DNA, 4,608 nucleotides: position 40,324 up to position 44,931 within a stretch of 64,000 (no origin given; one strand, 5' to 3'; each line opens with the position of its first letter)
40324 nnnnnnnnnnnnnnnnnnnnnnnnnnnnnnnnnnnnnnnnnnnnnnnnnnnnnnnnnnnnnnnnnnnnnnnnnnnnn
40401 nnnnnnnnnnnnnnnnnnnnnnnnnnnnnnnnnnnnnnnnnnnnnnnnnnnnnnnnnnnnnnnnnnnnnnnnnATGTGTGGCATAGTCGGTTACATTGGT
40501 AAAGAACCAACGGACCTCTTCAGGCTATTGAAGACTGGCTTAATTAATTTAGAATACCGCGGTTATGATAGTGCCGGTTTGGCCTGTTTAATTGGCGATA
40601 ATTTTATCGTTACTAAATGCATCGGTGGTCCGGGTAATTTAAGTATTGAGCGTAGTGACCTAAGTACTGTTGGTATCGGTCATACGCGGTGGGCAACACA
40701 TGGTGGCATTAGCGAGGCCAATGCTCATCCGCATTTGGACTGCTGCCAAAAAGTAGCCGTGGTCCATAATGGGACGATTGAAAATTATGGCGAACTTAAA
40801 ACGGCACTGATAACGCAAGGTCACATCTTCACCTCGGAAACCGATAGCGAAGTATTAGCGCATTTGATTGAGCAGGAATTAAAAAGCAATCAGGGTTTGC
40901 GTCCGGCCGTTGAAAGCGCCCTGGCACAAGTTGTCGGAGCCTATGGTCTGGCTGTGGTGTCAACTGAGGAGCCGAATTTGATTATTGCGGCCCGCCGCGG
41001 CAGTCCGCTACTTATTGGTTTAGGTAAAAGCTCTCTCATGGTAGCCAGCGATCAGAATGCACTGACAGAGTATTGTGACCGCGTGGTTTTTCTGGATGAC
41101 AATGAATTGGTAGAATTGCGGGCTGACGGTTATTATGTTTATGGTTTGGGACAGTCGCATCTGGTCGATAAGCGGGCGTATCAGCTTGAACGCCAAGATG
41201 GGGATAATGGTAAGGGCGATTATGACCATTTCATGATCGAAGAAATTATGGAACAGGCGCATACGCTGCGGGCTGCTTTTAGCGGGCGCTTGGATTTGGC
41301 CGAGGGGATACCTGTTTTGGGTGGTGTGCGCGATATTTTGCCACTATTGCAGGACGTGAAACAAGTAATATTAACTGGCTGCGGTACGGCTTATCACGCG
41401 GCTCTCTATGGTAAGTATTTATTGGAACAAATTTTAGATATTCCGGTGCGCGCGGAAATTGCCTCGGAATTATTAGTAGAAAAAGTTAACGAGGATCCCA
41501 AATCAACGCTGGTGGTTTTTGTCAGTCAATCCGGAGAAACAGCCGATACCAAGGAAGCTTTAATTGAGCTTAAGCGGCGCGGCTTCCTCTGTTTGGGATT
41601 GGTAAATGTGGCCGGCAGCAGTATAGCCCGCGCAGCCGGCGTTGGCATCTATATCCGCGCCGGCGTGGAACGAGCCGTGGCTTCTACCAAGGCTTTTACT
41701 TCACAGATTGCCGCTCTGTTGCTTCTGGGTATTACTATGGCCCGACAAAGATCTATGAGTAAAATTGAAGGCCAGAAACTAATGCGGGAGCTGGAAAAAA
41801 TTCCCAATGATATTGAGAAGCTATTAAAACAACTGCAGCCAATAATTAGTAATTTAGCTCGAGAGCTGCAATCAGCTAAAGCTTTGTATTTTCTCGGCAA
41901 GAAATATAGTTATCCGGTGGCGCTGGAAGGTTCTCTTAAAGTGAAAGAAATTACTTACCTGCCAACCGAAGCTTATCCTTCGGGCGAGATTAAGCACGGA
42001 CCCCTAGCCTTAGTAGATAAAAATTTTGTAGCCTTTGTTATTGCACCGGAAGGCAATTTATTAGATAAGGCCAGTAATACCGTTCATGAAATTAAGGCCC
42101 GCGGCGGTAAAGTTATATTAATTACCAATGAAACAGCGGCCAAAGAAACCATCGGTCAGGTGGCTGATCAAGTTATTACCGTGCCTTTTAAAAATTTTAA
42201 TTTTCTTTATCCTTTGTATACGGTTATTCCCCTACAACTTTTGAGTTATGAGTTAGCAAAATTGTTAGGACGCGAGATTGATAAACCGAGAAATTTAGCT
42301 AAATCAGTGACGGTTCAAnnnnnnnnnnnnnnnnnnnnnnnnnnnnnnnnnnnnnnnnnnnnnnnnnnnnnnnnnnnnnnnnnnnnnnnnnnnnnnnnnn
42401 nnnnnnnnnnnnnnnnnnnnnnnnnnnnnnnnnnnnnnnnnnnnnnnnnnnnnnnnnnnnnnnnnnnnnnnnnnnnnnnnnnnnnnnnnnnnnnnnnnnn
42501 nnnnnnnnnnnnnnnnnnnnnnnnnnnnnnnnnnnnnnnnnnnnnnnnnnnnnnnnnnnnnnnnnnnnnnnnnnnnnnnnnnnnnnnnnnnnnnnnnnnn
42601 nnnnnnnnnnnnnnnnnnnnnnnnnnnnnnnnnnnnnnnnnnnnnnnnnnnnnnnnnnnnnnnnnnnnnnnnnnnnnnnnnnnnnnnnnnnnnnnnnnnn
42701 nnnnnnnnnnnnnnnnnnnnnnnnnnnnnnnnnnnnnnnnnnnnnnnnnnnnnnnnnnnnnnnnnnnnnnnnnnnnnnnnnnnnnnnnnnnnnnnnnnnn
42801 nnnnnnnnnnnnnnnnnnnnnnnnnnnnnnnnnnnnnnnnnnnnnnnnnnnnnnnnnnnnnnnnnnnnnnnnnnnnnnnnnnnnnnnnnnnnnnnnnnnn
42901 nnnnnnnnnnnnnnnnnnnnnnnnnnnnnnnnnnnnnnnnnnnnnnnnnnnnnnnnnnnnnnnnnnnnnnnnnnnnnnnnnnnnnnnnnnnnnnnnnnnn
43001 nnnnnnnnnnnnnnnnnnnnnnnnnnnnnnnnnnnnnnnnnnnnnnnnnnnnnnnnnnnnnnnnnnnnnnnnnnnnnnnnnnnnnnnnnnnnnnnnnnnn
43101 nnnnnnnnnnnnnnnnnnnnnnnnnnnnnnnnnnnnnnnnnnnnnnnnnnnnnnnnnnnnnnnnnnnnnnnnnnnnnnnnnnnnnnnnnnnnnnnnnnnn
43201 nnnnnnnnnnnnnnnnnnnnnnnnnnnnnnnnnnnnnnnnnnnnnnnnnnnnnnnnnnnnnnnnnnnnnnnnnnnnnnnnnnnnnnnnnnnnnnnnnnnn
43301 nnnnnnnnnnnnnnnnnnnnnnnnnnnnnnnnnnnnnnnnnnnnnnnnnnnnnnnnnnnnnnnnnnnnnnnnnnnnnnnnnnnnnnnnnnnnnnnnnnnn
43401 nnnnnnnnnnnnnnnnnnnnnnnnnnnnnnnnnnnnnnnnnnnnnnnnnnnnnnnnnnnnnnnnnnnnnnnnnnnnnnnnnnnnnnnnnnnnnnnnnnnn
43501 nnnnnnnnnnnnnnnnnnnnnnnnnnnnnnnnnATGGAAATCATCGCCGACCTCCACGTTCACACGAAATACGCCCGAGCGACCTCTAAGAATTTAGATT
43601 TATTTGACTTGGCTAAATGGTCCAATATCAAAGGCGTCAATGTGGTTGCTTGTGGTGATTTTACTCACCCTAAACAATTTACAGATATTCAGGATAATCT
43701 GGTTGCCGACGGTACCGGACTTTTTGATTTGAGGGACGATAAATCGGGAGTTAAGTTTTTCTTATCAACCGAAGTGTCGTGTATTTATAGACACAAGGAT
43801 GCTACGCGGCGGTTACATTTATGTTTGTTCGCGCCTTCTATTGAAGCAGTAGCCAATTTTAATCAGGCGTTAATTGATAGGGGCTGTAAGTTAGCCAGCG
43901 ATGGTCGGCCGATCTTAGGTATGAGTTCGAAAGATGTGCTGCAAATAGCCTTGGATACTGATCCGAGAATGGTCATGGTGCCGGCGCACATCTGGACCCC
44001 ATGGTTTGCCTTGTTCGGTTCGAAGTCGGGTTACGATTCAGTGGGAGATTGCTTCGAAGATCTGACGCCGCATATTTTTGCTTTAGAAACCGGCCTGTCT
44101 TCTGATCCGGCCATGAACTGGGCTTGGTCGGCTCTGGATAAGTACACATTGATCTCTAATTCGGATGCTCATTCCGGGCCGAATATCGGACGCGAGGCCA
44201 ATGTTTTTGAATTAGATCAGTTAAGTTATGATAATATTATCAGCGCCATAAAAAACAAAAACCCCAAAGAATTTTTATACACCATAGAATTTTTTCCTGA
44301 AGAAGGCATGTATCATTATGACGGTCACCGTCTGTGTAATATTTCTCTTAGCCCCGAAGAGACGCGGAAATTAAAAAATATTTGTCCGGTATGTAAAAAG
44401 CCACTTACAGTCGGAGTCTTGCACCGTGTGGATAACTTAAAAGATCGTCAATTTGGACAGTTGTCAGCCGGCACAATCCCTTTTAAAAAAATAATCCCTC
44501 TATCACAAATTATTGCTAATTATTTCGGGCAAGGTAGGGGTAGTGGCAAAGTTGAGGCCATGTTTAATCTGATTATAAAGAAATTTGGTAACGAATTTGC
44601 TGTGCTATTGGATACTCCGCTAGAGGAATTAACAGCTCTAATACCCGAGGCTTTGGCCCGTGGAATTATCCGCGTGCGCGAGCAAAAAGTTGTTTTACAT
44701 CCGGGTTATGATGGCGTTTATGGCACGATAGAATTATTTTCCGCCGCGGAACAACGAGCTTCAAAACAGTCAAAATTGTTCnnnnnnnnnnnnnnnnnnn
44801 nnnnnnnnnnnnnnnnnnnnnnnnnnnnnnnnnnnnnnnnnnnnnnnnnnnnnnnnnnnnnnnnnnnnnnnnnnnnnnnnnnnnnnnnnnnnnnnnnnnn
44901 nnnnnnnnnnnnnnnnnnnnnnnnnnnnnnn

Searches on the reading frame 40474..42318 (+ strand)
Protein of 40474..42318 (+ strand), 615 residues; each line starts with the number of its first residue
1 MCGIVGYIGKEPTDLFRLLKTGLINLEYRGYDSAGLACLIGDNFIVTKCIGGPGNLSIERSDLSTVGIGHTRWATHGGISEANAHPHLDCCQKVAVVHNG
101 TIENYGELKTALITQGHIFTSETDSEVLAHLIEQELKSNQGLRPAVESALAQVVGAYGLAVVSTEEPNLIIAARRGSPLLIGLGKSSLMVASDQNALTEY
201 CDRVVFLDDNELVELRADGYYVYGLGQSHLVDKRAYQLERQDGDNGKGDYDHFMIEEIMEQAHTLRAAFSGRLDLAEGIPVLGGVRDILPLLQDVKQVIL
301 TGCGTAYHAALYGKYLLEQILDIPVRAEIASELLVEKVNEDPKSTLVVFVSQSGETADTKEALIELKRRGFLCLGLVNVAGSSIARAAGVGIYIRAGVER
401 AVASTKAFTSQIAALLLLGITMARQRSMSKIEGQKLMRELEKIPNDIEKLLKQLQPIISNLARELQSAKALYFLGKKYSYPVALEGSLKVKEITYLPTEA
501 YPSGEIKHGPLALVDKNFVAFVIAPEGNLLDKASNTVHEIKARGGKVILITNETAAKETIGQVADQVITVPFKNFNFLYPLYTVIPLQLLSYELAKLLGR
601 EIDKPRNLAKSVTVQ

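Call 66: search_protein_families(library=pfam, proteins=[window:40474-42318:+], max_evalue=0.001)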
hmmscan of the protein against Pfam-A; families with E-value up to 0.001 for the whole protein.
window:40474-42318:+ (615 aa): 3 families
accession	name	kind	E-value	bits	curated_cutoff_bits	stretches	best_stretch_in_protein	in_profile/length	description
PF01380.27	SIS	-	6.3e-51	172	25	2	292-418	2-128/131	SIS domain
PF13522.11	GATase_6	-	1.8e-19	70.5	27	1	65-193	11-130/130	Glutamine amidotransferase domain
PF13537.11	GATase_7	-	1.6e-14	54.4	25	1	80-198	9-122/123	Glutamine amidotransferase domain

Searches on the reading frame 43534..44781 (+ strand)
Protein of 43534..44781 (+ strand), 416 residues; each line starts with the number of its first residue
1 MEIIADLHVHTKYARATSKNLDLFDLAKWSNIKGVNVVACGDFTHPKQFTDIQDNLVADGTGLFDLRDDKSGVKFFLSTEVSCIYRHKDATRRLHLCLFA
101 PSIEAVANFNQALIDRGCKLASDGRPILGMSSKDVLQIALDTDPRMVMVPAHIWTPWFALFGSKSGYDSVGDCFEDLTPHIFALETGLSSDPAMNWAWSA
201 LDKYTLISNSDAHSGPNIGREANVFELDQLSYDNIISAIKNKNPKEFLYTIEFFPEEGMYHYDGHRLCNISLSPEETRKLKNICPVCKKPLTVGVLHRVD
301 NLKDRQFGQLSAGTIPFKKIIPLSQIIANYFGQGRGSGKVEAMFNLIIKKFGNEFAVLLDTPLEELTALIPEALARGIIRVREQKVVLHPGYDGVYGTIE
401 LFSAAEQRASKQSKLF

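Call 66: search_protein_families(library=pfam, proteins=[window:43534-44781:+], max_evalue=0.001)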
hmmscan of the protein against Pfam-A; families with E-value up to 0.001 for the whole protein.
window:43534-44781:+ (416 aa): 1 family
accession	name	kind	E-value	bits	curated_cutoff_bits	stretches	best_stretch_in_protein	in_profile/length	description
PF13263.12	PHP_C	-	0.00077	19.4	21.3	0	207-242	19-54/56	PHP-associated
